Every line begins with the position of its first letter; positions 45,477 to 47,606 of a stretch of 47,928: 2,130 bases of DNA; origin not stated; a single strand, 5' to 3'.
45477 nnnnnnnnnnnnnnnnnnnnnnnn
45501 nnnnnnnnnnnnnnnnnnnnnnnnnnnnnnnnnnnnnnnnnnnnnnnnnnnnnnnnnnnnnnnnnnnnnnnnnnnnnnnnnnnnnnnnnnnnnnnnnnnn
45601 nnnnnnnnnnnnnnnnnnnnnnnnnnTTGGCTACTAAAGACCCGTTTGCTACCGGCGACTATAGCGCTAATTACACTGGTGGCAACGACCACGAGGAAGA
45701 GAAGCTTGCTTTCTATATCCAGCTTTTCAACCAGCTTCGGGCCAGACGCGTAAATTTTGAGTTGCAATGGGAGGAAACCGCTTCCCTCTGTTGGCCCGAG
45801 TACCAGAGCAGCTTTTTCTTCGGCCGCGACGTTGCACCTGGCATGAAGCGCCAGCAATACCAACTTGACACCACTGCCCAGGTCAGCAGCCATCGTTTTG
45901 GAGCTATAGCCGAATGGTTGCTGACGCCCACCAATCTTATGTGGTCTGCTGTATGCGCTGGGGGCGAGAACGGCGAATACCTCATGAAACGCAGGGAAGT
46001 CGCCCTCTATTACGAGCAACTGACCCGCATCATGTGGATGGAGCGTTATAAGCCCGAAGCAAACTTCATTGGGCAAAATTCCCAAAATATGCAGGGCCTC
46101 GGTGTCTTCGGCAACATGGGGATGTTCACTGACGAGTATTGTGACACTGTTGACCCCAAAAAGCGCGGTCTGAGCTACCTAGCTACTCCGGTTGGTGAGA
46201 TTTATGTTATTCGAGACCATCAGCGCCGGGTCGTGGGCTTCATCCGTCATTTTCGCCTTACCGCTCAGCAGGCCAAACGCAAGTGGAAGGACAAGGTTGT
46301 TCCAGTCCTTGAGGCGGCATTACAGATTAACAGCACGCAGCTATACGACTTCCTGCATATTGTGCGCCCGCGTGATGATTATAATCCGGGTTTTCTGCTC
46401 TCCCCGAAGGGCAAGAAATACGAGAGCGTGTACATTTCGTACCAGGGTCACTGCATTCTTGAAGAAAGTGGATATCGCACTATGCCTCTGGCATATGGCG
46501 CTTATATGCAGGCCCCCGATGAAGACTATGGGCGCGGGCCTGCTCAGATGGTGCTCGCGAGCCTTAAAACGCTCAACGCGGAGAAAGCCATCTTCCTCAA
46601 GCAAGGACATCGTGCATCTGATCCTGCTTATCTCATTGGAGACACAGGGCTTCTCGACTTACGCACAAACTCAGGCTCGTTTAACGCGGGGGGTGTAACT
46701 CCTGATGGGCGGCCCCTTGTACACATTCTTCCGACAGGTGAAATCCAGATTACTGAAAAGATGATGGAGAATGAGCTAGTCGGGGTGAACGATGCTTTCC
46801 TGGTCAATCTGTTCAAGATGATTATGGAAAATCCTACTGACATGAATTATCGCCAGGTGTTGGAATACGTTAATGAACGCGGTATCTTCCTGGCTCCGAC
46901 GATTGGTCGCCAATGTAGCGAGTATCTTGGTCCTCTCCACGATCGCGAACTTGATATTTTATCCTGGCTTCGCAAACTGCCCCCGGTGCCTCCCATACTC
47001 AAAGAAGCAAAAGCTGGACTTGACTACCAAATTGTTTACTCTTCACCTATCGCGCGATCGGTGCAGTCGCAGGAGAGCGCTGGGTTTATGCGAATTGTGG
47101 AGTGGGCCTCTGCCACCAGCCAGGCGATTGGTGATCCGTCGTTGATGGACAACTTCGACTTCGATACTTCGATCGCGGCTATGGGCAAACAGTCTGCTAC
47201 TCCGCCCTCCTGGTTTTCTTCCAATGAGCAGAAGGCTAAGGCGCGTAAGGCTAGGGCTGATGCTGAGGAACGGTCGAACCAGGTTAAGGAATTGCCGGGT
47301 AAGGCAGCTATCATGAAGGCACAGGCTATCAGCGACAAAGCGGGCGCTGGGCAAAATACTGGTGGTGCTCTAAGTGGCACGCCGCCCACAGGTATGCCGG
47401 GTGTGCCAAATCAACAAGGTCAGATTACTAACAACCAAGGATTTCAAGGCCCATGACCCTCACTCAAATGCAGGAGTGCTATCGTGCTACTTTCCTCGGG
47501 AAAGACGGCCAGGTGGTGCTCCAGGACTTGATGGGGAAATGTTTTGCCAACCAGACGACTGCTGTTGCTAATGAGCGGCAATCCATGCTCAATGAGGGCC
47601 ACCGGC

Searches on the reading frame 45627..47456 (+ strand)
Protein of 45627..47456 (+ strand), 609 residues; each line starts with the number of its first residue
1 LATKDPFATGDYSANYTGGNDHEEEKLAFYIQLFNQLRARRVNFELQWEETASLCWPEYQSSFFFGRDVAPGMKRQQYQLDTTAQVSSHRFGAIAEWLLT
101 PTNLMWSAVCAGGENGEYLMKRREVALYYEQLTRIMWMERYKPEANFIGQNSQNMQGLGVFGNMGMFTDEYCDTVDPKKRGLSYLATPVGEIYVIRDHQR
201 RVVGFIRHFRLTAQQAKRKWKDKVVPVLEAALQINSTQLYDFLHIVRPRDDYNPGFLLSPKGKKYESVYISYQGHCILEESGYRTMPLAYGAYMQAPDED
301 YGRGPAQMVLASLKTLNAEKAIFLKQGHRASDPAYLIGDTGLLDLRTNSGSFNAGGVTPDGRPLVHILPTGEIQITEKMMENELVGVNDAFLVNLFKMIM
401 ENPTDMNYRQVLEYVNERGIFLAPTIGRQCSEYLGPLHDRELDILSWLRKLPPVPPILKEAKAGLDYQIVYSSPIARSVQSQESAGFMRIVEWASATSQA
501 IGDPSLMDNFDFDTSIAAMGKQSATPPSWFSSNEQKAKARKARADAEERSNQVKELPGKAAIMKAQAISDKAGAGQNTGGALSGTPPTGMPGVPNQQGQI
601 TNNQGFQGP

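Call 10: search_protein_families(library=pfam, proteins=[window:45627-47456:+], max_evalue=0.01)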
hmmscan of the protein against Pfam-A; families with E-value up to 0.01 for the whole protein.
window:45627-47456:+ (609 aa): 1 family
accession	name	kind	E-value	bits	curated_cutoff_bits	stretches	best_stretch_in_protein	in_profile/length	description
PF12236.14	Head-tail_con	-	2e-67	228.1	27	1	31-528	5-487/489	Bacteriophage head to tail connecting protein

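Call 75: search_dna_similar(query=window:45627-47456:+, collection=phages, mode=protein, max_rows=15)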
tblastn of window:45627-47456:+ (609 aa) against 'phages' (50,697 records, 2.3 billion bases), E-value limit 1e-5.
Records with a match: 134; places in all: 134; records where one place covers at least 80% of the query: 52.
Best place of each record, by identity: <60% 134.
By first word of the organism name: Vibrio 39; Pelagibacter 22; Xanthomonas 15; Liberibacter 12; Caudoviricetes 9; Burkholderia 5; Pseudomonas 5; Bordetella 5; Bacteriophage 4; Ralstonia 3; and 9 more.
By host as written in the record: - 46; Candidatus Pelagibacter ubique HTCC1062 14; Vibrio cholerae 2095 9; Vibrio cholerae 7; Xanthomonas albilineans CFBP2523 6; Candidatus Pelagibacter sp. HTCC1062 4; Candidatus Liberibacter asiaticus UF506 4; Xanthomonas citri 4; and 33 more.
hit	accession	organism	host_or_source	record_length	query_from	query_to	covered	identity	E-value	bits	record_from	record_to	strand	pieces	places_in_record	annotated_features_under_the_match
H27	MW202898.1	Caudoviricetes sp.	Manatee Spring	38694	31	532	82%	42.9%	1e-115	385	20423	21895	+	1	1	head to tail connecting protein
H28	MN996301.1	Ralstonia phage RpY1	Ralstonia solanacearum SL341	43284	21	558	88%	35.2%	5e-100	340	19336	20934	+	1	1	hypothetical protein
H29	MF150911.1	Ralstonia phage DU_RP_II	Ralstonia solanacearum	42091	21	558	88%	35.2%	9e-100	339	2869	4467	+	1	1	head-tail connector protein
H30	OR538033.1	Ralstonia phage C22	Ralstonia sp. RS3/1-1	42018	14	558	89%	34.6%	9e-100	339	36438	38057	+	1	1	hypothetical protein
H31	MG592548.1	Vibrio phage 1.182.O._10N.286.46.E1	Vibrio breoganii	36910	30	533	83%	30.5%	6e-59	219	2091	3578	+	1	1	head to tail connecting protein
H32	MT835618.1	Bacteriophage sp.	human fecal samples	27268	19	532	84%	29.8%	2e-52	200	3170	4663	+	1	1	record has no annotation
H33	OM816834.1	Stenotrophomonas phage vB_SmeS_BUCT708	Stenotrophomonas maltophilia BUCT708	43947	20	526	83%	29.0%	1e-55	209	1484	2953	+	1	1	head-tail adapter protein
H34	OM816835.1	Stenotrophomonas phage vB_SmeS_BUCT709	Stenotrophomonas maltophilia BUCT709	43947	20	526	83%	29.0%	1e-55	209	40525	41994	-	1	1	portal protein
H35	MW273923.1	Pelagibacter phage HTVC035P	Candidatus Pelagibacter sp. HTCC1062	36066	31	577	90%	25.9%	1e-32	140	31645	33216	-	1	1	head-tail connector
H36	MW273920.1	Pelagibacter phage HTVC024P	Candidatus Pelagibacter sp. HTCC1062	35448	20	532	84%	27.0%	2e-36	152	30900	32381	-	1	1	head-tail connector | hypothetical protein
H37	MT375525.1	Pelagibacter phage Greip EXVC021P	Candidatus Pelagibacter ubique HTCC1062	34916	31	532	82%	27.4%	2e-37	155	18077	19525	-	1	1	head-tail connector protein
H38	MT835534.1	Bacteriophage sp.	human fecal samples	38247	22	532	84%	26.0%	2e-40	164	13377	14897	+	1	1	record has no annotation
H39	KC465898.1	Pelagibacter phage HTVC010P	Candidatus Pelagibacter ubique HTCC1062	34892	34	526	81%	26.5%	8e-37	153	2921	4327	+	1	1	head-tail connector protein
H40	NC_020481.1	Pelagibacter phage HTVC010P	Candidatus Pelagibacter ubique HTCC1062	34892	34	526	81%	26.5%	8e-37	153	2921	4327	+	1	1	head-tail adaptor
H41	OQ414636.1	Pelagibacter phage EXVC032P Baldr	Candidadtus Pelagibacter sp. HTCC1062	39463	35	528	81%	25.8%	5e-29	129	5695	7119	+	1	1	head-tail connector protein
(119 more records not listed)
